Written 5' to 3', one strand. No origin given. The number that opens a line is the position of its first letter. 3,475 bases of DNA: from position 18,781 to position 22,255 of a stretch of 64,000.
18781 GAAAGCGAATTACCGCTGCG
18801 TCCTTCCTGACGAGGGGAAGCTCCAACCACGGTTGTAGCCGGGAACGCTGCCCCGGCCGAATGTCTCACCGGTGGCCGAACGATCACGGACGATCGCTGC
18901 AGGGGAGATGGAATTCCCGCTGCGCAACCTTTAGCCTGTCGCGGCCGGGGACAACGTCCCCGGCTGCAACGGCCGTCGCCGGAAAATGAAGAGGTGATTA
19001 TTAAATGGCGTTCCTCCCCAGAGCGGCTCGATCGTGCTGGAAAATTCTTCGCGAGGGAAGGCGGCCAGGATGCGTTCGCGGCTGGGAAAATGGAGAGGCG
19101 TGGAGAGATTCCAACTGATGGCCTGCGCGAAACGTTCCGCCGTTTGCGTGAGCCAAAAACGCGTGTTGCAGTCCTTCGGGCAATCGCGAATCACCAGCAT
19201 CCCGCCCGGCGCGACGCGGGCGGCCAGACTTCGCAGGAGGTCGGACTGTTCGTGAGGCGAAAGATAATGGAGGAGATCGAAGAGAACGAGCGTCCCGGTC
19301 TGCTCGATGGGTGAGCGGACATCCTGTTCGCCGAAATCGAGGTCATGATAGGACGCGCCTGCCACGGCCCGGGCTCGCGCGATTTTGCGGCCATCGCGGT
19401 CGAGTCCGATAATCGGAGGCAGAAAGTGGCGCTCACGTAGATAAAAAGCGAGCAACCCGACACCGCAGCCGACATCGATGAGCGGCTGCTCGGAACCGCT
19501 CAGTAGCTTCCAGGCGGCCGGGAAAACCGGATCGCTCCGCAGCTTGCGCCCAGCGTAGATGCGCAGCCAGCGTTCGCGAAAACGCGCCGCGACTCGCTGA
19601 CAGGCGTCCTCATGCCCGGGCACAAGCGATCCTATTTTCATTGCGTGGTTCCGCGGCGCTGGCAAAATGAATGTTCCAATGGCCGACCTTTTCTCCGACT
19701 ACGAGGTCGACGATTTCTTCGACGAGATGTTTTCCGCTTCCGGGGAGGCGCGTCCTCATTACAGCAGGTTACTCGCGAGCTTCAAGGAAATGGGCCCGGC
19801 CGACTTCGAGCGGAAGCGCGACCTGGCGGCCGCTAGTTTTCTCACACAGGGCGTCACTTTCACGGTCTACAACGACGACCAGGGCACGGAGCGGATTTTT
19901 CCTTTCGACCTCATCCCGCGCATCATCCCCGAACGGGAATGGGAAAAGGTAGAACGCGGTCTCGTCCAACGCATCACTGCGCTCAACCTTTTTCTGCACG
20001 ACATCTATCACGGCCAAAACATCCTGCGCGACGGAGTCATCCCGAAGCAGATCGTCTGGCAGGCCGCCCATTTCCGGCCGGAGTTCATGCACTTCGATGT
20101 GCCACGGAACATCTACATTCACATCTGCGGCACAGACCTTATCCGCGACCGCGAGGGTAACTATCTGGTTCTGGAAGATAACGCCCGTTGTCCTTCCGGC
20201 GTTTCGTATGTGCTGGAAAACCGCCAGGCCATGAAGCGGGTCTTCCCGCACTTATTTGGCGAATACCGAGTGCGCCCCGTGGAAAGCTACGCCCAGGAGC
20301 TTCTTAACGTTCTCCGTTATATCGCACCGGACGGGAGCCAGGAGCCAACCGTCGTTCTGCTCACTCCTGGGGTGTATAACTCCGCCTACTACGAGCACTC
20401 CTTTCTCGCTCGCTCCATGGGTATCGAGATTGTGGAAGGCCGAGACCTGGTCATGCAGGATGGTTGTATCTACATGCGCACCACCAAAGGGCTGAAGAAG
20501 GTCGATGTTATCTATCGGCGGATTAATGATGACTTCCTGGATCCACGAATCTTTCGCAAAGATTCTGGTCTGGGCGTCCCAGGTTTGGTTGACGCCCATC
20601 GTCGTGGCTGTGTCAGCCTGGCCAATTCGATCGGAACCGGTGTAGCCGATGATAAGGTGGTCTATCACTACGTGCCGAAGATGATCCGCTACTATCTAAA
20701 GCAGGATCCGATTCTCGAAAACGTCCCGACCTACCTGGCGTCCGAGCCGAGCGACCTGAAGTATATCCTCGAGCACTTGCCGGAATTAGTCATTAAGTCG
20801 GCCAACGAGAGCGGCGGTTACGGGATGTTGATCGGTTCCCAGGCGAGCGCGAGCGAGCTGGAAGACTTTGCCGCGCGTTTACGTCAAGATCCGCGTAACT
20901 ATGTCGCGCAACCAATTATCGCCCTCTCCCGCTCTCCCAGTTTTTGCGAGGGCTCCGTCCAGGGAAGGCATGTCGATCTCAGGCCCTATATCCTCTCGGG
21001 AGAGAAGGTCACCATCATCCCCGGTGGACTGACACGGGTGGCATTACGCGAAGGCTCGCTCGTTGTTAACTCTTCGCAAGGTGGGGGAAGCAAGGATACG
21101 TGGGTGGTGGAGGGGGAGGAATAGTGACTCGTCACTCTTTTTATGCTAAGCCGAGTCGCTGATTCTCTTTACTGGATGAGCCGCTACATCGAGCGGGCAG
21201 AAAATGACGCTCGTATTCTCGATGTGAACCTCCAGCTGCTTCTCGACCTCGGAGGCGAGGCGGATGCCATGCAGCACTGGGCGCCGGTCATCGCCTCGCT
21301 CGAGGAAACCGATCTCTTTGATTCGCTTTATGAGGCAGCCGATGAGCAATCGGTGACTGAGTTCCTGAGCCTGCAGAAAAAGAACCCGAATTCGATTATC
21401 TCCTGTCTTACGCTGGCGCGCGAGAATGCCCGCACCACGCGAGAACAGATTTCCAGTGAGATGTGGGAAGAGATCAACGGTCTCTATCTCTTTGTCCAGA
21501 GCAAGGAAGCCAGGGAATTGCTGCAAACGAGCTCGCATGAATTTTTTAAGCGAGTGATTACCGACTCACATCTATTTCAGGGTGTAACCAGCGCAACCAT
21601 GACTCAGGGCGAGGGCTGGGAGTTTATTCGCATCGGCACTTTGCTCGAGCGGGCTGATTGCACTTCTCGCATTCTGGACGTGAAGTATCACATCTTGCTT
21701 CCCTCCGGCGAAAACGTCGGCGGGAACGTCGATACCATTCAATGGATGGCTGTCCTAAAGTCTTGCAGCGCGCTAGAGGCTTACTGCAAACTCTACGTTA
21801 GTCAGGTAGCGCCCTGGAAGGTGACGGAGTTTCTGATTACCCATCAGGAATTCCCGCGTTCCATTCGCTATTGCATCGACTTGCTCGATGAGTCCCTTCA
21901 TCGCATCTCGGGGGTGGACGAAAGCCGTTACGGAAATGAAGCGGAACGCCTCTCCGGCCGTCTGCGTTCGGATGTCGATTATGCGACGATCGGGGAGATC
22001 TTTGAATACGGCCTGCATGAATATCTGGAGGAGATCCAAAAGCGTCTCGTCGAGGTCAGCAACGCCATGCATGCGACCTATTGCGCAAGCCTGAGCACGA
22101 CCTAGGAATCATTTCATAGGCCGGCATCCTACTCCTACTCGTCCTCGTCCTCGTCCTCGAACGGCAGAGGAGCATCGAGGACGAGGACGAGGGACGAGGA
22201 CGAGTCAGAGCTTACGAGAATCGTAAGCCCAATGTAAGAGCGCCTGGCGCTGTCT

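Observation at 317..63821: Hyper-abundant 8/9-mer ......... scattered through genes and spacers, resembling an uptake-sequence-like genomic signature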

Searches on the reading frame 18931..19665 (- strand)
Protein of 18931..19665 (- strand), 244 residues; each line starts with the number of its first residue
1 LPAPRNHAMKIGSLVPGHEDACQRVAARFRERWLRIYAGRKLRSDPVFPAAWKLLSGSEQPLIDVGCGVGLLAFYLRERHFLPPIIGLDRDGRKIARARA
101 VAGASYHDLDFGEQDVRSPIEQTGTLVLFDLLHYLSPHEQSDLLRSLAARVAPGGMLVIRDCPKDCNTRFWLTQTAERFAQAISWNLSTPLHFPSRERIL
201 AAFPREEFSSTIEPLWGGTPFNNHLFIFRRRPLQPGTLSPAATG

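Call 17: search_protein_families(library=pfam, proteins=[window:18931-19665:-])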
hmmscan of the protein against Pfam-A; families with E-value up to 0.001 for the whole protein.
window:18931-19665:- (244 aa): 5 families
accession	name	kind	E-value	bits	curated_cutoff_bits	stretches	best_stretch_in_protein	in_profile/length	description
PF13489.12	Methyltransf_23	-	2.9e-10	40.6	27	1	58-186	22-136/164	Methyltransferase domain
PF13649.12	Methyltransf_25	-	1.3e-08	35.9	27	1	63-155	2-97/97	Methyltransferase domain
PF08242.18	Methyltransf_12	-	2.3e-07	31.9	30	1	63-157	1-98/98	Methyltransferase domain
PF08241.18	Methyltransf_11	-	1.2e-06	29.5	21.2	1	63-159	1-95/95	Methyltransferase domain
PF13847.12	Methyltransf_31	-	1.2e-06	28.7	27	1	59-163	4-113/145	Methyltransferase domain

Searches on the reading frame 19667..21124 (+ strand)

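Call 17: search_protein_families(library=pfam, proteins=[window:19667-21124:+])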
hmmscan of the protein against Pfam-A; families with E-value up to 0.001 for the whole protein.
window:19667-21124:+ (485 aa): 2 families
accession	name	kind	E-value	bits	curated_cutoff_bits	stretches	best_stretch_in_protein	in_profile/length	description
PF14403.11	CP_ATPgrasp_2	-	2.9e-162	540.3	32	1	84-459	1-374/374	Circularly permuted ATP-grasp type 2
PF04174.18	CP_ATPgrasp_1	-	1.4e-146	488.1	23.1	1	84-415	1-332/332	A circularly permuted ATPgrasp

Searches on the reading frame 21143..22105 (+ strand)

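Call 17: search_protein_families(library=pfam, proteins=[window:21143-22105:+])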
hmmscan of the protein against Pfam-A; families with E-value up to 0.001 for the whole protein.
window:21143-22105:+ (320 aa): 1 family
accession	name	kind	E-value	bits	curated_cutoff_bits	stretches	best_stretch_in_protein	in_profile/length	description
PF04168.17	Alpha-E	-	3.3e-103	345.9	20.8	1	1-313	1-293/294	A predicted alpha-helical domain with a conserved ER motif.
